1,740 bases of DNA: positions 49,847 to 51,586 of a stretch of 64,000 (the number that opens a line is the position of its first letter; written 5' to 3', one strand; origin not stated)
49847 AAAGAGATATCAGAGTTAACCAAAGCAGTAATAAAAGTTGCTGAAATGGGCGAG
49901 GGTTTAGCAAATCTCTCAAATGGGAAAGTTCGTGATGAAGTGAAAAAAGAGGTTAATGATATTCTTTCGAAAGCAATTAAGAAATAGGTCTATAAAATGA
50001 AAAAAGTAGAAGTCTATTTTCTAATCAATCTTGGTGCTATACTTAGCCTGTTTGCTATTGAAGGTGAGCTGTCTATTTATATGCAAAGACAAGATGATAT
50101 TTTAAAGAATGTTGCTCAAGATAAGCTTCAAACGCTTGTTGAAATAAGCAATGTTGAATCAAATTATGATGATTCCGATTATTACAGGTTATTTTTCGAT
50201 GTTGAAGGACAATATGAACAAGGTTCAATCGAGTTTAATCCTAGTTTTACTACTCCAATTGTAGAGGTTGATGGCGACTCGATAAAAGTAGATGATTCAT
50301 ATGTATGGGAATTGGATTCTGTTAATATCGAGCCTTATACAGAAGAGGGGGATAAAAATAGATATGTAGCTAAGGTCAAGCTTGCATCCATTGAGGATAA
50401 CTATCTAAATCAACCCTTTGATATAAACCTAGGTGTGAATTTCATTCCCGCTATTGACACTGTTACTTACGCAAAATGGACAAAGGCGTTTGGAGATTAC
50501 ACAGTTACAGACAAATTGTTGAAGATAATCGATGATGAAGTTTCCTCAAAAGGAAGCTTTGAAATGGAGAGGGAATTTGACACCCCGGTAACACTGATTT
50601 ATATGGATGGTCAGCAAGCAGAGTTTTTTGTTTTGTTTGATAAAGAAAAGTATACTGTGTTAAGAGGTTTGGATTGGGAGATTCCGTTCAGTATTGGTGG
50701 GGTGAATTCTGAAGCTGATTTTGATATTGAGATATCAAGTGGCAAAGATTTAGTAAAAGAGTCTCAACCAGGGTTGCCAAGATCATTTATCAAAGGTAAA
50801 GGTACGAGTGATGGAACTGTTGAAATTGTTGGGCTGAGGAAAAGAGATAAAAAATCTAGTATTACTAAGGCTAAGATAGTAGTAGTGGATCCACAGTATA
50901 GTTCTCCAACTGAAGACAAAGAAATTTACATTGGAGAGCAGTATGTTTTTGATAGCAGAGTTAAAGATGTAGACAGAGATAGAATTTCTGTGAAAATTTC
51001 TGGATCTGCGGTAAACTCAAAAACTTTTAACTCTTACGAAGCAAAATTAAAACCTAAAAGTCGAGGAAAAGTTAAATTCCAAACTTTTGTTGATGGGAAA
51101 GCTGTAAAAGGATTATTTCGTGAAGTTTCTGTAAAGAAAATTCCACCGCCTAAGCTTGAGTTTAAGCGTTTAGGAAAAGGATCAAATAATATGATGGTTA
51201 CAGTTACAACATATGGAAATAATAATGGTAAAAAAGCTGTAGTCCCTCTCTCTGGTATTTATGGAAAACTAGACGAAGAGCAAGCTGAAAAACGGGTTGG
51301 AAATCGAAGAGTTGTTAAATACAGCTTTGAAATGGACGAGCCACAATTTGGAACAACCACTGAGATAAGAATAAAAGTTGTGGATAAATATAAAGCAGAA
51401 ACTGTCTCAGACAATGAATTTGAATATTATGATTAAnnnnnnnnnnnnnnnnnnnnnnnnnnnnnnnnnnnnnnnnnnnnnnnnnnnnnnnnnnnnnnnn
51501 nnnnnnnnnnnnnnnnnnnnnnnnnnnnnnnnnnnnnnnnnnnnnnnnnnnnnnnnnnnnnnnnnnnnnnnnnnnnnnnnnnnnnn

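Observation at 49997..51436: GldM/PorM-like bitopic partner translationally close to the GldL-like gene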

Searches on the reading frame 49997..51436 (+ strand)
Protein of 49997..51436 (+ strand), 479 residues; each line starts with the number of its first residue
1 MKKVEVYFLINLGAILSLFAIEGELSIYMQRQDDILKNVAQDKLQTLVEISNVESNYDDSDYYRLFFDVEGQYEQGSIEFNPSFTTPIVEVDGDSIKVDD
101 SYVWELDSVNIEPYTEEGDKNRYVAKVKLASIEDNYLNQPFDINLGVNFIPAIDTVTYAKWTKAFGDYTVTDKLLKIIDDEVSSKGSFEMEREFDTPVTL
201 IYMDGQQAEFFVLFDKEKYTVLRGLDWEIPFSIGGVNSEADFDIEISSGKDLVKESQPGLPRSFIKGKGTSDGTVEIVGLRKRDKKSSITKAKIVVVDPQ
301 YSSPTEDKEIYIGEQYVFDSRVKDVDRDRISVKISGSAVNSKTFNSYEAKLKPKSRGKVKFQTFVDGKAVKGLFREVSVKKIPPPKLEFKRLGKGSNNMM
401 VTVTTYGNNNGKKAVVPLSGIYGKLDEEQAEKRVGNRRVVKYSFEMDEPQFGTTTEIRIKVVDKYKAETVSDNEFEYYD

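Call 3: search_protein_families(library=pfam, proteins=[window:49997-51436:+], max_evalue=1)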
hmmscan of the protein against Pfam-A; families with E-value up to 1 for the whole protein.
window:49997-51436:+ (479 aa): 1 family
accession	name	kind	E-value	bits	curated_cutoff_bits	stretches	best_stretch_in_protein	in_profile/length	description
PF23616.1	Ig_GEX2_N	-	0.18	12.4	27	0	445-472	10-36/105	GEX2 N-terminal Ig-like domain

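Call 4: search_protein_families(library=ncbifam, proteins=[window:49997-51436:+], max_evalue=1)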
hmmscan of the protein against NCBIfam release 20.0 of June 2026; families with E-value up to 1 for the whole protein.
window:49997-51436:+ (479 aa): 0 families

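Call 8: find_homologous_proteins(query=window:49997-51436:+, max_evalue=0.001)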
Query window:49997-51436:+ (479 aa): 373 proteins with E <= 0.001 among 8000 candidates; the best 120 are listed.
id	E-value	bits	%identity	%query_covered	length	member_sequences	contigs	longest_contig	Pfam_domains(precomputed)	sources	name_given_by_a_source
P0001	0.0e+0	1027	97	100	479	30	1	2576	-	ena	-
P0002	7.6e-295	996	94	100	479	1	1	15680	-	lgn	-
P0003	6.1e-285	963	90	100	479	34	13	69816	-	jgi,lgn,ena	jgi:hypothetical protein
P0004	7.9e-280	946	88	100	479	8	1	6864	-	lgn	-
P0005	6.3e-263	891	83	100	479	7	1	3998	-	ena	-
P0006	1.6e-262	889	82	100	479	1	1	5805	-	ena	-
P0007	2.9e-262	888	81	100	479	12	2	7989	-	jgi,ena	-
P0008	5.9e-262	887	82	100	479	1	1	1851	-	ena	-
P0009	9.4e-262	887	82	100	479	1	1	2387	-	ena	-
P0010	9.6e-262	887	82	100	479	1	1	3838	-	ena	-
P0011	1.3e-261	886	82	100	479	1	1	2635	-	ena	-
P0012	1.4e-261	886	82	100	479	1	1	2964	-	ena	-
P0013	1.4e-261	886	82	100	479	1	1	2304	-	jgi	-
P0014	1.7e-261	886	82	100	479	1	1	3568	-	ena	-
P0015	1.8e-261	886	82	100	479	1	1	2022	-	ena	-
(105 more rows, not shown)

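Call 9: search_solved_structures(query=window:49997-51436:+, max_evalue=10)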
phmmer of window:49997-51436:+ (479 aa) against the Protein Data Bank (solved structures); distinct sequences matched with E-value up to 10: 0.

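Call 17: search_protein_representatives(protein=window:49997-51436:+)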
Query: 479 residues. Proteins with E-value up to 0.001 (for the whole library): 100; up to 1e-10: 76; up to 1e-30: 29. The best 100 are listed.
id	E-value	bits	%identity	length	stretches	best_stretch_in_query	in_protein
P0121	1.3e-210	716.4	67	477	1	1-479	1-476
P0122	3.3e-102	359.1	42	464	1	1-479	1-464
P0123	3.3e-100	352.5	78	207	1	1-207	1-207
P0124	2.5e-62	227.6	45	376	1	1-290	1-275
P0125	3.3e-62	227.2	31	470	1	3-477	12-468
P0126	1.4e-59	218.6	34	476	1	4-469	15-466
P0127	9.8e-59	215.8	35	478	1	3-478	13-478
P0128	2.3e-56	208.0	87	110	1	370-479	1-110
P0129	2.4e-54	201.3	33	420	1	3-410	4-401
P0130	1.2e-52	195.8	90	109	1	1-105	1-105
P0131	1.9e-51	191.7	29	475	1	3-476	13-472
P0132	5.1e-49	183.7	34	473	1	2-465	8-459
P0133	5.2e-47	177.1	93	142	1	1-92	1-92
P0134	2.2e-45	171.7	80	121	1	16-115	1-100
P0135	6.6e-42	160.3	29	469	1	3-429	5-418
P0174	4.2e-17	78.5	23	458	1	2-469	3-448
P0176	2.4e-16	76.1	25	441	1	17-411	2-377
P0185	2.3e-13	66.2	26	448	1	13-429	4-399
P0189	1.1e-12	64.0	26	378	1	142-445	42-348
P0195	1.6e-11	60.1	29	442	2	220-425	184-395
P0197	2.1e-10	56.5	23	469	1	1-450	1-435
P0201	1.0e-09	54.2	21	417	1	131-477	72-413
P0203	2.5e-08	49.6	26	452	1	71-444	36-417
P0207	4.1e-07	45.6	27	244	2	2-79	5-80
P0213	2.7e-05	39.6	23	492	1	3-475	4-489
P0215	4.2e-05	39.0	23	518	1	205-437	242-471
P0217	1.3e-04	37.4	26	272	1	267-431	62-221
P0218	1.4e-04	37.3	27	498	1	265-467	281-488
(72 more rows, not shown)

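Call 19: search_solved_structures(query=A1, max_evalue=10, show_alignments=2)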
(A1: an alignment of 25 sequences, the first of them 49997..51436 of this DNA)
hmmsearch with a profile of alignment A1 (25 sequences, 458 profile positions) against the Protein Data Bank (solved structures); distinct sequences matched with E-value up to 10: 0.

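Call 20: search_protein_families(library=pfam, alignment_id=A1, max_evalue=1)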
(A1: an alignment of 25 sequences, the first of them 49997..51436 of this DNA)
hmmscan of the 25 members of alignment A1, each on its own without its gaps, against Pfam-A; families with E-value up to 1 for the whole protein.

A. member 1, window:49997-51436:+ (479 aa): 1 family
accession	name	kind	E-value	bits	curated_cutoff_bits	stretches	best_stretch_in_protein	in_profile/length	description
PF23616.1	Ig_GEX2_N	-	0.18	12.4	27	0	445-472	10-36/105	GEX2 N-terminal Ig-like domain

B. families by the number of members that match (of 25 scanned): 25 families
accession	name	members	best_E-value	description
PF23616.1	Ig_GEX2_N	2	0.011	GEX2 N-terminal Ig-like domain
PF22091.2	DUF6941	2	0.05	Family of unknown function (DUF6941)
PF05623.17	DUF789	2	0.09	Protein of unknown function (DUF789)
PF06098.16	Radial_spoke_3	1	0.017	Radial spoke protein 3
PF25003.1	DUF7781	1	0.023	Domain of unknown function (DUF7781)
PF16132.11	DUF4843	1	0.047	Domain of unknown function (DUF4843)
PF24223.1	MrpH_C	1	0.056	Fimbrial adhesin MrpH C-terminal domain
PF14144.11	DOG1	1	0.06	Seed dormancy control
PF06212.17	GRIM-19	1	0.061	GRIM-19 protein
PF24771.2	Ig_CFAP74_1st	1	0.064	CFAP74 first Ig-like domain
PF13584.12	BatD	1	0.07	BatD DUF11 like domain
PF22349.1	Fervidolysin_SD2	1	0.093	Fervidolysin, second beta-sandwich domain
PF13529.12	Peptidase_C39_2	1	0.094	Peptidase_C39 like family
PF04573.17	SPC22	1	0.099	Signal peptidase subunit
PF18329.7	SGBP_B_XBD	1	0.1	Surface glycan-binding protein B xyloglucan binding domain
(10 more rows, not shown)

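Call 27: find_related_loci(query=A2, collection=genome_contigs, flank=10000)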
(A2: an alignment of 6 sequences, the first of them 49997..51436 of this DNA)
Query A2 (479 aa) in genome_contigs; peptide patterns used: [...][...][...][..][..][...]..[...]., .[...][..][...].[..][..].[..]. (x = any residue, [..] = any of these).
187 stretches matched a pattern; 61 encode a relative of the query (tblastn E <= 1e-3); 61 distinct loci.
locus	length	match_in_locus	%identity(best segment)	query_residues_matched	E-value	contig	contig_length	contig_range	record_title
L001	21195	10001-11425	89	5-479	0e+0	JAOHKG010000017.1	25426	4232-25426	Candidatus Neomarinimicrobiota bacterium isolate AM-382-M06 AM-382-M06_NODE_17, whole genome shotgun sequence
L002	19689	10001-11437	82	1-479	0e+0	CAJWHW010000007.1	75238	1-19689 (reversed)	MAG TPA_asm: uncultured Candidatus Marinimicrobia bacterium isolate ERR599097_bin.57_MetaBAT_v2.12.1_MAG genome assembly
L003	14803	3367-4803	82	1-479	0e+0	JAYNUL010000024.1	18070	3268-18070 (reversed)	MAG: Candidatus Neomarinimicrobiota bacterium isolate 139536_S27_metabat_bins_2.tsv.030_sub NODE_2220_length_18070_cov_9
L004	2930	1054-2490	81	1-479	0e+0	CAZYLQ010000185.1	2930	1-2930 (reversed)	MAG TPA_asm: uncultured bacterium isolate SRP092902_co1_314 genome assembly, contig: NODE_83141_length_2930_cov_11.94017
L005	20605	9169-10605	81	1-479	0e+0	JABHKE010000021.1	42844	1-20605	MAG: Candidatus Neomarinimicrobiota bacterium isolate SI037S2_bin13 k141_1117310, whole genome shotgun sequence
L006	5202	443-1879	81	1-479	0e+0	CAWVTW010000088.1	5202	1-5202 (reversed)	MAG TPA_asm: uncultured bacterium isolate ERR3589574_maxbin2_7 genome assembly, contig: ERZ7462372.14331, whole genome s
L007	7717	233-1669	82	1-479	0e+0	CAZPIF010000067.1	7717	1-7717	MAG TPA_asm: uncultured bacterium isolate binchicken_co222_321 genome assembly, contig: NODE_8882_length_7717_cov_4.0285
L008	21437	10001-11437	81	1-479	0e+0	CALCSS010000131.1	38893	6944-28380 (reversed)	MAG TPA_asm: uncultured Candidatus Marinimicrobia bacterium isolate ERR598946_bin.121_CONCOCT_v1.1_MAG genome assembly,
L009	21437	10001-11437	81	1-479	0e+0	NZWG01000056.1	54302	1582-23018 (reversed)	MAG: Candidatus Neomarinimicrobiota bacterium isolate NAT52 24231, whole genome shotgun sequence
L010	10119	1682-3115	82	1-479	0e+0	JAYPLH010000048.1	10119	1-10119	MAG: Candidatus Neomarinimicrobiota bacterium isolate 139575_S176_metabat_bins_2.tsv.144_sub NODE_6203_length_10119_cov_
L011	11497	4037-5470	82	1-479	0e+0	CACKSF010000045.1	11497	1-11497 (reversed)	MAG: uncultured Candidatus Marinimicrobia bacterium isolate AG-457-F09 genome assembly, contig: AG-457-F09_NODE_45, whol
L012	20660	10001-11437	80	1-479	0e+0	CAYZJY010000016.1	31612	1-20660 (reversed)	MAG TPA_asm: uncultured bacterium isolate SRP077602_co4_634 genome assembly, contig: NODE_2230_length_31612_cov_7.653072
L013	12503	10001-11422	82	5-479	0e+0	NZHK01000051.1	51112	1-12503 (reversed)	MAG: Candidatus Neomarinimicrobiota bacterium isolate MED648 57474, whole genome shotgun sequence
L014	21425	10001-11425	81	5-479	0e+0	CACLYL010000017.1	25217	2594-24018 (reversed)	MAG: uncultured Candidatus Marinimicrobia bacterium isolate AG-470-O07 genome assembly, contig: AG-470-O07_NODE_17, whol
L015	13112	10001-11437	80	1-479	0e+0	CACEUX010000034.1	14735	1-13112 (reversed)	uncultured Candidatus Marinimicrobia bacterium isolate AG-404-J18 genome assembly, contig: AG-404-J18_NODE_34, whole gen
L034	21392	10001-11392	40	1-479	1e-108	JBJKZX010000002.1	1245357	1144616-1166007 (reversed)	MAG: Candidatus Neomarinimicrobiota bacterium isolate LRMED-177 Marinisomatales-LRMED-177-C2, whole genome shotgun seque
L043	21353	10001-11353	27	3-469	5e-51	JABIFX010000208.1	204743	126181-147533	MAG: Candidatus Neomarinimicrobiota bacterium isolate SI053_bin30 k141_729049, whole genome shotgun sequence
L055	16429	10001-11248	28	1-427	9e-40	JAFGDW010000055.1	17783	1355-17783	MAG: candidate division KSB1 bacterium isolate Zod_Metabat.1197 k87_2164470, whole genome shotgun sequence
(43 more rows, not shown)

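Call 31: predict_structure(alignment_id=A1)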
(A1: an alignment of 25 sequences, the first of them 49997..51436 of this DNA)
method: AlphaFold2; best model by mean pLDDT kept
length: 479 residues; sequences in the alignment: 25
mean_pLDDT: 85.8   pTM: 0.50
mean pLDDT of the five models: 85.8, 85.2, 84.5, 84.3, 83.4
residues with pLDDT >= 90: 213; 70-90: 223; 50-70: 38; < 50: 5
segments of 3 or more residues with pLDDT < 50: 204-206
pLDDT, mean of each block of 10 residues (from residue 1): 72 78 80 84 86 72 85 87 75 54 62 78 84 72 88 89 86 87 87 80 58 92 91 86 91 90 92 94 84 93 86 92 90 94 94 94 92 92 95 92 93 93 91 91 94 93 95 93
secondary structure, 60 per line:
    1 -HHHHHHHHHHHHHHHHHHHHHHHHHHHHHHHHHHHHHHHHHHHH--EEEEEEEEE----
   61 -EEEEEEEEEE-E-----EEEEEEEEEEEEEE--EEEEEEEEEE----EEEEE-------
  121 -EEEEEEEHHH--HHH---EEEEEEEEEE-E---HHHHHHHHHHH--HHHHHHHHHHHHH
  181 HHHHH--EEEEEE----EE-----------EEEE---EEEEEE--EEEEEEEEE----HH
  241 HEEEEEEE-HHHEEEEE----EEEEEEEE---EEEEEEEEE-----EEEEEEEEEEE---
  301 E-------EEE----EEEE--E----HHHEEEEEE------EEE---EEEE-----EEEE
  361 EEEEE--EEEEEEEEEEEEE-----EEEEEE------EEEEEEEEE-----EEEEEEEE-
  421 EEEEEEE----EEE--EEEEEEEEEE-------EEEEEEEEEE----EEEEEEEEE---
elements in order: H2-45 E48-56 E62-71 E79-92 E95-104 E109-113 E122-128 E140-149 H155-165 H168-185 E188-193 E211-214 E218-223 E226-234 E242-248 E253-257 E262-269 E273-281 E287-297 E309-311 E316-319 E330-335 E342-344 E348-351 E357-365 E368-380 E386-391 E398-406 E412-419 E421-427 E432-434 E437-446 E454-463 E468-476

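Call 33: search_protein_families(library=pfam, proteins=[L043:8370-9260:+, L034:8434-9414:+, L034:7004-8434:+, L034:6186-7007:+, L034:5449-6177:+, L043:11437-12735:+, L043:12742-14016:+, L055:11423-12691:+, L055:12706-13995:+, L043:9419-9955:+], max_evalue=0.1)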
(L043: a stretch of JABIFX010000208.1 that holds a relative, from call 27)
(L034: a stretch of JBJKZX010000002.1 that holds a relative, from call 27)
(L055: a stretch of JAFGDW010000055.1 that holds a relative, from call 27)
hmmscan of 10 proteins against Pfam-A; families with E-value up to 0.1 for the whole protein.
L043:8370-9260:+ (296 aa): 1 family
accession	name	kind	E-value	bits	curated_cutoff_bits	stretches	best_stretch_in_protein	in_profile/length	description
PF03544.19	TonB_C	-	9.5e-15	55.3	24.6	1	53-126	3-77/79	Gram-negative bacterial TonB protein C-terminal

L034:8434-9414:+ (326 aa): 3 families
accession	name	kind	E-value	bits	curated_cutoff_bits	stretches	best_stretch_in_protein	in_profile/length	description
PF23862.1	CdsD_C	-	0.003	18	27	1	243-274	15-46/56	CdsD C-terminal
PF23893.1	Y4YQ_C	-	0.0041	17.3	27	1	242-282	10-52/53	Uncharacterised protein Y4YQ C-terminal domain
PF16537.11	T2SSB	-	0.0068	16.5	28.4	1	239-279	10-54/60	Type II secretion system protein B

L034:7004-8434:+ (476 aa): 2 families
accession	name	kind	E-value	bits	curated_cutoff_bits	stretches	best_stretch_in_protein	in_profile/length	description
PF04269.17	DUF440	-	0.0058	17.4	27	1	65-138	9-77/101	Protein of unknown function, DUF440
PF11075.13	DUF2780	-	0.021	15.3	27.5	1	42-135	15-109/176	Protein of unknown function VcgC/VcgE (DUF2780)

L034:6186-7007:+ (273 aa): 7 families
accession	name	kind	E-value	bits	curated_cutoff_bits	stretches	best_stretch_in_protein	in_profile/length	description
PF13614.12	AAA_31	-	7.1e-28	98.2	27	1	7-170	2-155/177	AAA domain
PF01656.29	CbiA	-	7.1e-13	49.1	25.4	1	9-240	1-123/125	CobQ/CobB/MinD/ParA nucleotide binding domain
PF10609.15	ParA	-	1.1e-10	41.8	27.1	1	6-144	3-125/246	NUBPL iron-transfer P-loop NTPase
PF09140.17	MipZ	-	2e-08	34.3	20.7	1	8-56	2-50/262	ATPase MipZ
PF02374.21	ArsA_ATPase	-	4.9e-08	33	24.3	1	10-152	4-146/305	Anion-transporting ATPase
PF00142.24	Fer4_NifH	-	9.5e-05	22.4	25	1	12-60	5-53/271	4Fe-4S iron sulfur cluster binding proteins, NifH/frxC family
PF06564.18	CBP_BcsQ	-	0.00045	20.3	21.3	1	8-160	3-144/234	Cellulose biosynthesis protein BcsQ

L034:5449-6177:+ (242 aa): 0 families

L043:11437-12735:+ (432 aa): 0 families

L043:12742-14016:+ (424 aa): 0 families

L055:11423-12691:+ (422 aa): 0 families

L055:12706-13995:+ (429 aa): 0 families

L043:9419-9955:+ (178 aa): 1 family
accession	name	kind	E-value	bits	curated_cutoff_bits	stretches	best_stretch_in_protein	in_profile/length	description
PF10105.14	DUF2344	-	0.079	13.3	23.8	1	106-172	105-167/176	Uncharacterized protein conserved in bacteria (DUF2344)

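Call 34: fold_search(model_id=the predicted structure, library=pdb)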
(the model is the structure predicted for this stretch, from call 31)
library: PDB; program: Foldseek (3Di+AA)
matches with E <= 10: 1949; with E <= 0.001: 168
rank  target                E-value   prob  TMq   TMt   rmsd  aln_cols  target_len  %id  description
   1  4y61_A                5.1e-10  1.00  0.17  0.19  21.4       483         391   11  Crystal structure of the complex between Slitrk2 LRR1 and PTP delta Ig1-Fn1 (released 2015-06-03)
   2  9ijj_O                9.9e-09  1.00  0.21  0.09  22.2       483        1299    9  In situ structure of the central apparatus in mouse sperm axoneme. (released 2025-06-04)
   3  8oq3_A                1.3e-08  1.00  0.22  0.10  34.3       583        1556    8  Structure of methylamine treated human complement C3 (released 2024-02-21)
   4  9hcj_10               1.8e-08  1.00  0.28  0.10  14.4       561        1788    9  D. discoideum nuclear pore complex (released 2024-12-25)
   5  6zr7_AAA              2.3e-08  1.00  0.16  0.22  14.5       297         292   11  X-ray structure of human Dscam Ig7-Ig9 (released 2020-12-30)
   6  4u48                  2.7e-08  1.00  0.14  0.06  35.1       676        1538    8  Crystal structure of Salmonella alpha-2-macroglobulin (released 2014-09-17)
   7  5uv6_B                3.2e-08  1.00  0.18  0.28  13.4       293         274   12  Crystal structure of human Opioid Binding Protein/Cell Adhesion Molecule Like (OPCML) (released 2018-03-21)
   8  8ayh_B                3.4e-08  1.00  0.25  0.15  33.6       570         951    9  Structure of Complement C5 in Complex with small molecule inhibitor and CVF (released 2022-12-21)
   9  5xwt_A                3.4e-08  1.00  0.18  0.22  20.7       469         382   12  Crystal structure of PTPdelta Ig1-Fn1 in complex with SALM5 LRR-Ig (released 2018-06-06)
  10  1e07                  4.8e-08  1.00  0.20  0.16  19.1       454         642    7  Model of human carcinoembryonic antigen by homology modelling and curve-fitting to experimental solution scattering data (released 2000-07-04)
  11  4yfd_A                6.8e-08  1.00  0.19  0.19  19.1       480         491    9  Crystal structure PTP delta Ig1-Fn2 in complex with IL-1RAcP (released 2015-05-06)
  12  4oia_B                7.6e-08  1.00  0.17  0.20  14.9       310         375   10  Crystal Structure of ICAM-5 D1-D4 ectodomain fragment, Space Group P4322 (released 2014-07-16)
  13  5uv6_A                8.4e-08  1.00  0.18  0.28  13.4       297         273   11  Crystal structure of human Opioid Binding Protein/Cell Adhesion Molecule Like (OPCML) (released 2018-03-21)
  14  9g93_A                8.4e-08  1.00  0.21  0.18  23.9       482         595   10  CryoET structure of the in vitro grown Bacillus anthracis Sap S-layer (released 2024-12-18)
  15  5iry_A                8.8e-08  1.00  0.19  0.18  23.2       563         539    8  Crystal structure of human Desmocollin-1 ectodomain (released 2016-06-22)
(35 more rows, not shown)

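Call 76: search_protein_families(library=padloc, proteins=[window:49997-51436:+], max_evalue=0.1)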
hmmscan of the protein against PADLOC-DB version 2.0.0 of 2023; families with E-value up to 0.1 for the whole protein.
window:49997-51436:+ (479 aa): 0 families

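Call 78: search_protein_families(library=pfam, proteins=[P0215, P0218, P0213, P0217, P0203, P0201, P0197, P0195, P0189, P0207], max_evalue=0.01)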
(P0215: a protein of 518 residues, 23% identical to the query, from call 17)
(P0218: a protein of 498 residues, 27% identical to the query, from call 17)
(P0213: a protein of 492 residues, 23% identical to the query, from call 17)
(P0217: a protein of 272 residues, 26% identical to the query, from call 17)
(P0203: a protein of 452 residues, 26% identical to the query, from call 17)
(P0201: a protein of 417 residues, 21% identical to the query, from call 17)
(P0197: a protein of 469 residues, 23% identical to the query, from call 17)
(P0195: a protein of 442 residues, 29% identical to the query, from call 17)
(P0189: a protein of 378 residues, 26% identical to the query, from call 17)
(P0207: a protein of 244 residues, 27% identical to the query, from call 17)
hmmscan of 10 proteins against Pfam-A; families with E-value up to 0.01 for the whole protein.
P0215 (518 aa): 0 families

P0218 (498 aa): 0 families

P0213 (492 aa): 0 families

P0217 (272 aa): 0 families

P0203 (452 aa): 0 families

P0201 (417 aa): 0 families

P0197 (469 aa): 0 families

P0195 (442 aa): 0 families

P0189 (378 aa): 0 families

P0207 (244 aa): 0 families
